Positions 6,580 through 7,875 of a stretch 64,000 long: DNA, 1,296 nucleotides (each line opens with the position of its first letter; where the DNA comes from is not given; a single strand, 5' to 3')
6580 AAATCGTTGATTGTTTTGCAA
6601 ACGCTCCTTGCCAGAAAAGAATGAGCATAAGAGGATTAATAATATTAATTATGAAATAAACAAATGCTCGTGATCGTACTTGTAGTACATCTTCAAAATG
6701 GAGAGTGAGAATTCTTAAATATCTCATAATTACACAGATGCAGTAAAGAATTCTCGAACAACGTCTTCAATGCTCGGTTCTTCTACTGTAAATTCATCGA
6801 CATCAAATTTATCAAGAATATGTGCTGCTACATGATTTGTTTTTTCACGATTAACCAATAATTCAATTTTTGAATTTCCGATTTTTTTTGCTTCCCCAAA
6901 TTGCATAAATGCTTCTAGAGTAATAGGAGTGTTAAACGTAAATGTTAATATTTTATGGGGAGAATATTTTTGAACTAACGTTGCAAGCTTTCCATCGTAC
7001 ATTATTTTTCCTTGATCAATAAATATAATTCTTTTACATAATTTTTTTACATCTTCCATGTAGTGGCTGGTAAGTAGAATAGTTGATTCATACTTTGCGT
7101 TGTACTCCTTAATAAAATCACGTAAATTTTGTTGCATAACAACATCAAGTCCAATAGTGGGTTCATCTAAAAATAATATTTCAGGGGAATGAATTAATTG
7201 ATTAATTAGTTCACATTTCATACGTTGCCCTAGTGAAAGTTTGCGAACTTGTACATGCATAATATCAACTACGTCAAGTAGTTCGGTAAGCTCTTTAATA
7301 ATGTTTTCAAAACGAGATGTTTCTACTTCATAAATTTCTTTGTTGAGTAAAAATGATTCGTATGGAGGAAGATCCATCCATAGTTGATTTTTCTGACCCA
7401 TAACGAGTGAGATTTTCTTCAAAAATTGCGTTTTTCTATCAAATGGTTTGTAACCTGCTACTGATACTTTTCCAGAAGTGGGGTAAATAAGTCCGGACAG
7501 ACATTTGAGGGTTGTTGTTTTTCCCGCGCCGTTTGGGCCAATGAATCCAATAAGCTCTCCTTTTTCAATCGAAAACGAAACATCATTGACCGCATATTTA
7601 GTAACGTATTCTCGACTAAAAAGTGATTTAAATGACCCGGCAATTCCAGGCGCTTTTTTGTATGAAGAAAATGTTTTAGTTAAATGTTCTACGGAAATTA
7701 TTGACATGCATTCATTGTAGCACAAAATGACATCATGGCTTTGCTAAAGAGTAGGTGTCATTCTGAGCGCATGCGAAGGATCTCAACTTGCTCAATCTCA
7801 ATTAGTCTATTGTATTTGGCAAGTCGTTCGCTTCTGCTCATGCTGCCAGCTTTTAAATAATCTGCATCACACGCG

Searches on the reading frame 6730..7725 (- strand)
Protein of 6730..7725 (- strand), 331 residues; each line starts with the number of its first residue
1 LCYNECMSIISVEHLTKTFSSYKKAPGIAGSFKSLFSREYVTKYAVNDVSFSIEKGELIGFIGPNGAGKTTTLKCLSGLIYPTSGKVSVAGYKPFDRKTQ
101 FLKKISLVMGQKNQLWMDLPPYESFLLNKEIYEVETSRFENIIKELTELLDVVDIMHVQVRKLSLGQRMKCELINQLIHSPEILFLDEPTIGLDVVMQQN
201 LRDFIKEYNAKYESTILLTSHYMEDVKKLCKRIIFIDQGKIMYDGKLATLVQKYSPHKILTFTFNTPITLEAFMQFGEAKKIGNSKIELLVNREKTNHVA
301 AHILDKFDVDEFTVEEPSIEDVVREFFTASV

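Call 51: search_protein_families(library=pfam, proteins=[window:6730-7725:-], max_evalue=0.001)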
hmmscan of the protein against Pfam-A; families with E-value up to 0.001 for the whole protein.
window:6730-7725:- (331 aa): 3 families
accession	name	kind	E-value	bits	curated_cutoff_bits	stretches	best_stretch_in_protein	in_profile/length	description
PF00005.33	ABC_tran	-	2.5e-27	96.6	25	1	46-190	1-136/137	ABC transporter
PF13304.12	AAA_21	-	6.6e-11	43.3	27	1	159-221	234-298/304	AAA domain, putative AbiEii toxin, Type IV TA system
PF13476.12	AAA_23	-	0.00021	22.4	27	1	54-187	18-139/201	AAA domain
